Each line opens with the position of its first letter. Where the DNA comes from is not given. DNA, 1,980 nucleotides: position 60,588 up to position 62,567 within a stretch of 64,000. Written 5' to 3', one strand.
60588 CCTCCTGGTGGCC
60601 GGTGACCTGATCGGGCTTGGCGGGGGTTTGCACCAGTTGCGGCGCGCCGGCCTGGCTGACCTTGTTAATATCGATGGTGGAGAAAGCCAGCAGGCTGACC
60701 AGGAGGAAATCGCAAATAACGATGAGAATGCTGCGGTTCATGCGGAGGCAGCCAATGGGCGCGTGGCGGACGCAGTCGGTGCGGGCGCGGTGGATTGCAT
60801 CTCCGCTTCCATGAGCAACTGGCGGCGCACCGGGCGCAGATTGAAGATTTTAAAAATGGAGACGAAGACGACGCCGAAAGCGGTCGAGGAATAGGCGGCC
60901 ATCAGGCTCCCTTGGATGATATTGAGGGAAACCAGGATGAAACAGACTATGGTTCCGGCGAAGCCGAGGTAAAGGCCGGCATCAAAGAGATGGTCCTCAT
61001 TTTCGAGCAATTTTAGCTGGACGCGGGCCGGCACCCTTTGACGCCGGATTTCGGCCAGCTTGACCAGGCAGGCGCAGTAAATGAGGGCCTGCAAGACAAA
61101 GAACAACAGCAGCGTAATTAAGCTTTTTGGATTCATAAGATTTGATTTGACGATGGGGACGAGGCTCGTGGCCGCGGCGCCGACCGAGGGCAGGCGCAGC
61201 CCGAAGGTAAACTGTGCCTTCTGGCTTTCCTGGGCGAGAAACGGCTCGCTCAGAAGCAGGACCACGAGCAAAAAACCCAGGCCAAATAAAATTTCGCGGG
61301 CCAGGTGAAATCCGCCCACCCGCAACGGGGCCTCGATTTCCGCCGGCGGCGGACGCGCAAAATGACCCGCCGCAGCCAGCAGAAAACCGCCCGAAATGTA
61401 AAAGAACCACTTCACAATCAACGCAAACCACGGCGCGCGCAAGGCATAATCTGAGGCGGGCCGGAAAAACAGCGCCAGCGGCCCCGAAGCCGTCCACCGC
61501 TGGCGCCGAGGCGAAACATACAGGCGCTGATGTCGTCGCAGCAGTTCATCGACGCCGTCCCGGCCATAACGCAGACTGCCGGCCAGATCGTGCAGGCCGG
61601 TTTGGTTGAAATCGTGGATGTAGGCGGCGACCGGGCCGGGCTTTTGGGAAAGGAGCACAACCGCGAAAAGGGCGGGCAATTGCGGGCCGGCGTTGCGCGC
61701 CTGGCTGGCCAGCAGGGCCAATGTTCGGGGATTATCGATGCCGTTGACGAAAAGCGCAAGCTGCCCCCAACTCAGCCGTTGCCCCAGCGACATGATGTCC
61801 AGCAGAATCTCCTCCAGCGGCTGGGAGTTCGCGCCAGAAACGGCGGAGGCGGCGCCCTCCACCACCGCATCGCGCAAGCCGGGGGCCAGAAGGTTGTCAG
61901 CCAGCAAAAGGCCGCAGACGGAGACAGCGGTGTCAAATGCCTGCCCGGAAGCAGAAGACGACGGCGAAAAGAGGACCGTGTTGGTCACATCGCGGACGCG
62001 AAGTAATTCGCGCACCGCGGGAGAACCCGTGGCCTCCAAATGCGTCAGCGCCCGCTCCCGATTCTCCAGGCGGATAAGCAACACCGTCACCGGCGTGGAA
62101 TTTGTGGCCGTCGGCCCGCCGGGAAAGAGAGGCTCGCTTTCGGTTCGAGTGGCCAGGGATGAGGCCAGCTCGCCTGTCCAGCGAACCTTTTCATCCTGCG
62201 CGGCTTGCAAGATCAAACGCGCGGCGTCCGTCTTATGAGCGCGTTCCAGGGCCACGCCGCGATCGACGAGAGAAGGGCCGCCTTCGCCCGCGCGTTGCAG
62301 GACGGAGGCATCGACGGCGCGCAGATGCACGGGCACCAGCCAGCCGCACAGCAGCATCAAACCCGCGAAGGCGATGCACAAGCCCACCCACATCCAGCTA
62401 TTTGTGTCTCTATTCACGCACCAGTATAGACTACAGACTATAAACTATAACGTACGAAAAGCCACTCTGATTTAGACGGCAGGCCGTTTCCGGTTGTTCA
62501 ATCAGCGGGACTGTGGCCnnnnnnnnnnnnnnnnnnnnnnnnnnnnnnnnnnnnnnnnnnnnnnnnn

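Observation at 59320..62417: ExbB/ExbD-type (MotA/MotB-like) gene pair whose ExbD-like subunit carries a roughly 180-aa coiled coil and a trypsin-like head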

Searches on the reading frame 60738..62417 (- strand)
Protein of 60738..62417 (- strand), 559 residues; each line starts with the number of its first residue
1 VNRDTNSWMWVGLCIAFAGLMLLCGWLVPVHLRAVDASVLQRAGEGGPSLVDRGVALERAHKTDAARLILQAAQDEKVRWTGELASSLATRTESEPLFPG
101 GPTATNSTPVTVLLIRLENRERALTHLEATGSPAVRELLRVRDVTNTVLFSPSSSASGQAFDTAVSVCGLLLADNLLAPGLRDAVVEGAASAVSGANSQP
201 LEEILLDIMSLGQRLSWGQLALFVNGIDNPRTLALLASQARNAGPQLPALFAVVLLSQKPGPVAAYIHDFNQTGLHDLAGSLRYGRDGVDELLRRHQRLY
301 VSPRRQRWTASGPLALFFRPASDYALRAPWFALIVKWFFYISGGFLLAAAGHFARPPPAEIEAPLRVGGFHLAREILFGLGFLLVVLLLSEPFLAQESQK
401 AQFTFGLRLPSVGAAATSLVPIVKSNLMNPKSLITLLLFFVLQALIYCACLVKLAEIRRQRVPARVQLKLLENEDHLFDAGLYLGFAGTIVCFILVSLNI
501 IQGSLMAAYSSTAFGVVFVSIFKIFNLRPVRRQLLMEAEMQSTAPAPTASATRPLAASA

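Call 3: search_protein_families(library=pfam, proteins=[window:60738-62417:-], max_evalue=10)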
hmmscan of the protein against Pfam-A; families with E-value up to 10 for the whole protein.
window:60738-62417:- (559 aa): 0 families

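Call 4: search_protein_families(library=ncbifam, proteins=[window:60738-62417:-], max_evalue=10)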
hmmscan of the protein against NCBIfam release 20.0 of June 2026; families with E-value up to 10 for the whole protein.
window:60738-62417:- (559 aa): 0 families

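Call 5: search_protein_families(library=padloc, proteins=[window:60738-62417:-], max_evalue=10)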
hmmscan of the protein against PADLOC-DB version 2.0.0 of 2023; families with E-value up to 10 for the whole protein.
window:60738-62417:- (559 aa): 0 families

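Call 6: find_homologous_proteins(query=window:60738-62417:-)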
Query window:60738-62417:- (559 aa): 1385 proteins with E <= 0.001 among 8000 candidates; the best 120 are listed.
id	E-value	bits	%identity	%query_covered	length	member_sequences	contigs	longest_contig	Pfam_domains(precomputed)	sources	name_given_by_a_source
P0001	0.0e+0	1201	100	99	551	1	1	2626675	-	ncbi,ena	-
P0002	1.6e-274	930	75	100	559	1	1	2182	-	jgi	jgi:hypothetical protein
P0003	1.0e-271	920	76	97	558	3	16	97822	-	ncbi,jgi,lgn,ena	jgi:hypothetical protein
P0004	2.0e-270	916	76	100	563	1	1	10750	-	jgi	jgi:hypothetical protein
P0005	1.4e-269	913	77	96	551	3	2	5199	-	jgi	-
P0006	1.0e-268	911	76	100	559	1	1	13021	-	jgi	jgi:hypothetical protein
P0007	1.3e-267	907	75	100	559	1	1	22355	-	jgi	jgi:hypothetical protein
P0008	1.9e-267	906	76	99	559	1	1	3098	-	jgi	jgi:hypothetical protein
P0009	3.2e-267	906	74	99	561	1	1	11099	-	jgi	jgi:hypothetical protein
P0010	7.1e-267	904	74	99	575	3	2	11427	-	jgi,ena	-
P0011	4.1e-265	899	76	98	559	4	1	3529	-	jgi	jgi:hypothetical protein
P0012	6.9e-265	898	74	100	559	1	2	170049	-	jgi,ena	-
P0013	2.5e-264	896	76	97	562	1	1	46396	-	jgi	jgi:hypothetical protein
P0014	2.9e-262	889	74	100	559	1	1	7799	-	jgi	-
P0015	3.9e-262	889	75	99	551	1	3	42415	-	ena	-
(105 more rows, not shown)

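Call 11: search_solved_structures(query=A1, max_evalue=10, show_alignments=3)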
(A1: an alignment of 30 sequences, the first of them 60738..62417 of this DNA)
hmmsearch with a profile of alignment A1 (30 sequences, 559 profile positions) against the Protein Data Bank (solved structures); distinct sequences matched with E-value up to 10: 6.
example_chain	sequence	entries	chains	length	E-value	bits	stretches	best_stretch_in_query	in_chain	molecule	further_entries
3bmx_A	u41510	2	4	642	0.33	12.7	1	154-252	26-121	Uncharacterized lipoprotein ybbD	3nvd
4gyj_A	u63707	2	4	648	0.34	12.6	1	154-252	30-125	Uncharacterized lipoprotein ybbD | Glycoside Hydrolase NagZ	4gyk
3riu_A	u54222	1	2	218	0.84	11.4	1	294-349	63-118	Translin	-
3lk6_A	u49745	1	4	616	0.92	11.2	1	156-252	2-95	Lipoprotein ybbD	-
5cwj_A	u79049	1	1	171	1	11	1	118-206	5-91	Designed helical repeat protein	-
3qzc_A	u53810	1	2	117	2.7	9.7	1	44-139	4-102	Periplasmic protein CpxP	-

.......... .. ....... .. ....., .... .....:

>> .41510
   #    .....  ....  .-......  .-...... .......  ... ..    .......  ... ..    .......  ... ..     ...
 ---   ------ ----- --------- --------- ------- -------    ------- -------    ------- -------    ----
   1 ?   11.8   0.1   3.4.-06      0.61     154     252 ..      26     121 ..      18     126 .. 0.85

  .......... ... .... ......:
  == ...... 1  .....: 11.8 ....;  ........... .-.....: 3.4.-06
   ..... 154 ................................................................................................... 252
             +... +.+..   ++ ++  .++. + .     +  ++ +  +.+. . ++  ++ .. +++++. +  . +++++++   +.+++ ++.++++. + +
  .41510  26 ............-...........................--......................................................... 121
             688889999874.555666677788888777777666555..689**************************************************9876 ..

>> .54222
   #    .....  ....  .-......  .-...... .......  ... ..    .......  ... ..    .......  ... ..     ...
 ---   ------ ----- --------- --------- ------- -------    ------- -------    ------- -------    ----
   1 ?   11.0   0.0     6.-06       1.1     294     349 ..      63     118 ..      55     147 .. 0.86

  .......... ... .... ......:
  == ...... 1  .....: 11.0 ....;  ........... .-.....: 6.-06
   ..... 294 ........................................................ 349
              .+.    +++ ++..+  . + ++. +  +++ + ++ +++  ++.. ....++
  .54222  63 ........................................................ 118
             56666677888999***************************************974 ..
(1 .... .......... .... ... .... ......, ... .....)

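Call 23: predict_structure(alignment_id=A1)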
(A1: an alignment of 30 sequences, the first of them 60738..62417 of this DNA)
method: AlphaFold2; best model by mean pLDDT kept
length: 559 residues; sequences in the alignment: 30
mean_pLDDT: 73.2   pTM: 0.61
mean pLDDT of the five models: 73.2, 73.2, 72.5, 68.8, 68.6
residues with pLDDT >= 90: 88; 70-90: 283; 50-70: 124; < 50: 64
segments of 3 or more residues with pLDDT < 50: 148-151, 365-368, 391-428, 544-559
pLDDT, mean of each block of 10 residues (from residue 1): 63 81 71 69 84 89 88 87 81 72 77 80 86 85 62 66 89 91 90 81 91 90 92 93 89 93 90 86 91 84 68 68 71 74 72 63 51 59 56 43 27 31 38 68 78 79 79 78 75 70 58 70 73 75 49 38
secondary structure, 60 per line:
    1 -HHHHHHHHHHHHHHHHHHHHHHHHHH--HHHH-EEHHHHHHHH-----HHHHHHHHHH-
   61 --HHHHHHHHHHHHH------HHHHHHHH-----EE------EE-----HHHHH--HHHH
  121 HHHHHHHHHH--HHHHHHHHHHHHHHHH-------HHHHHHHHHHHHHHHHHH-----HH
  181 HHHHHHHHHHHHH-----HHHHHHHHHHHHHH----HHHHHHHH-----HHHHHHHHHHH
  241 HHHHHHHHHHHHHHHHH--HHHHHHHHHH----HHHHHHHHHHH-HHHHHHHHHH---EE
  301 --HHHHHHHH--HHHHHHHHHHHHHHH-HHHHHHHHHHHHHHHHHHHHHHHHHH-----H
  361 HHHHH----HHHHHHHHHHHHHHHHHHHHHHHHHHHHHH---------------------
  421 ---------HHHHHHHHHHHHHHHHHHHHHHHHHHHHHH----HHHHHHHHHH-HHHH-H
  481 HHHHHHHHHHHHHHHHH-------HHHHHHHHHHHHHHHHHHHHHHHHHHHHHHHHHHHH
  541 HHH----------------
elements in order: H2-27 H30-33 H37-44 H50-59 H63-75 H82-89 H110-114 H117-130 H133-148 H156-173 H179-193 H199-212 H217-224 H230-257 H260-269 H274-284 H286-295 H303-310 H313-327 H329-354 H360-365 H370-399 H430-459 H464-473 H475-478 H480-497 H505-543

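Call 25: search_protein_families(library=pfam, alignment_id=A1, max_evalue=10)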
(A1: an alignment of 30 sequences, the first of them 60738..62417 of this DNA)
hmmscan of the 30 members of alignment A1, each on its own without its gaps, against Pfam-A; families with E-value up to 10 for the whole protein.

A. member 1, window:60738-62417:- (559 aa): 0 families

B. families by the number of members that match (of 30 scanned): 13 families
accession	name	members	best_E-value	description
PF15339.11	Afaf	9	0.017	Acrosome formation-associated factor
PF02653.21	BPD_transp_2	1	0.016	Branched-chain amino acid transport system / permease component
PF19853.4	DUF6328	1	0.03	Family of unknown function (DUF6328)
PF09990.14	DUF2231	1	0.044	Predicted membrane protein (DUF2231)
PF21787.3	TNP-like_RNaseH_N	1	0.086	TNP-like, RNase H N-terminal domain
PF18960.5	DUF5702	1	0.13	Family of unknown function (DUF5702)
PF24881.1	DUF7739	1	0.15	Domain of unknown function (DUF7739)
PF01226.23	Form_Nir_trans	1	0.28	Formate/nitrite transporter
PF20293.4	MC6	1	0.48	ABC-three component (ABC-3C) system Middle Component 6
PF12698.13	ABC2_membrane_3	1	0.52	ABC-2 family transporter protein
PF02535.28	Zip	1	3.2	ZIP Zinc transporter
PF23778.1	Phage_holin_2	1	6.3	Putative phage holin family 2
PF13239.11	2TM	1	9.5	2TM domain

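Call 55: fold_search(model_id=the predicted structure, library=pdb)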
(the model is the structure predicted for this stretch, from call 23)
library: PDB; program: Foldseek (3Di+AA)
matches with E <= 10: 263; with E <= 0.001: 0
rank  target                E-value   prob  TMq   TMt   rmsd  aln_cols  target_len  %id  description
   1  5jtb                  4.0e-01  0.05  0.07  0.09  34.6       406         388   10  Crystal structure of the chimeric protein of A2aAR-BRIL with bound iodide ions (released 2017-05-31)
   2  7n6g_3N               4.3e-01  0.06  0.08  0.11  50.2       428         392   15  C1 of central pair (released 2022-05-18)
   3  5fzt_A                4.5e-01  0.08  0.08  0.13  27.5       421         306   10  The crystal structure of R7R8 in complex with a DLC1 fragment. (released 2016-04-27)
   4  8ugc_A                5.6e-01  0.07  0.09  0.12  30.4       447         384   10  FD15: Flat repeat helix-turn-helix-turn protein (released 2023-12-27)
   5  7n6g_3R               7.7e-01  0.06  0.10  0.13  51.8       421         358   12  C1 of central pair (released 2022-05-18)
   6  8zh8_R                8.0e-01  0.07  0.09  0.13  25.8       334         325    7  Human GPR103 -Gq complex bound to QRFP26 (released 2024-07-03)
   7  7zeu_D                1.0e+00  0.04  0.08  0.11  22.1       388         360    8  Crystal structure of human Clusterin, crystal form II (released 2023-10-11)
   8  5wiv                  1.1e+00  0.03  0.08  0.10  34.7       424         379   12  Structure of the sodium-bound human D4 Dopamine receptor in complex with Nemonapride (released 2017-10-18)
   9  7n6g_3M               1.2e+00  0.04  0.08  0.11  48.7       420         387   14  C1 of central pair (released 2022-05-18)
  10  8qoe_A                1.2e+00  0.06  0.10  0.10  35.1       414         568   12  Inward-facing conformation of the ABC transporter BmrA (released 2023-12-20)
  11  9l7l                  1.3e+00  0.05  0.11  0.12  27.1       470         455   13  Structure of the MATE family multidrug resistance transporter HvAACT1 from Hordeum vulgare in the outward-facing state (released 2025-08-06)
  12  5o9h_B                1.3e+00  0.03  0.07  0.10  24.8       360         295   12  Crystal structure of thermostabilised human C5a anaphylatoxin chemotactic receptor 1 (C5aR) in complex with NDT9513727 (released 2018-01-10)
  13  9g71_A                1.3e+00  0.02  0.06  0.08  36.9       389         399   10  Cryo-EM structure of TTYH2 in complex with lipids in GDN (released 2025-05-21)
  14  9goe_A                1.4e+00  0.03  0.09  0.07  22.9       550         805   14  Cryo-EM structure of the multiple peptide resistance factor (MprF) from Pseudomonas aeruginosa bound to a synthetic na (released 2025-03-12)
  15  9pq0_A                1.5e+00  0.03  0.07  0.12  23.1       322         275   11  CryoEM structure of delta opioid receptor bound to G proteins and ADL5859 (released 2026-03-04)
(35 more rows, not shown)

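Call 100: list_cluster_members(proteins=[P0001, P0121])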
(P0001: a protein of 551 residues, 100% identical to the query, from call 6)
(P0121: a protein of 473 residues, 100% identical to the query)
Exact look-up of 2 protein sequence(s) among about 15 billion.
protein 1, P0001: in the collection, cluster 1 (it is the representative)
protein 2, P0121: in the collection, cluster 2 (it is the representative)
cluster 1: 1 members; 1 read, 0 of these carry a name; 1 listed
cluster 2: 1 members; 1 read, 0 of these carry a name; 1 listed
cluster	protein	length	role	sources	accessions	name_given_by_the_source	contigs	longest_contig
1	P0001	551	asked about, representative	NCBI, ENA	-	-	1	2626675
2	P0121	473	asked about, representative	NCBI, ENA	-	-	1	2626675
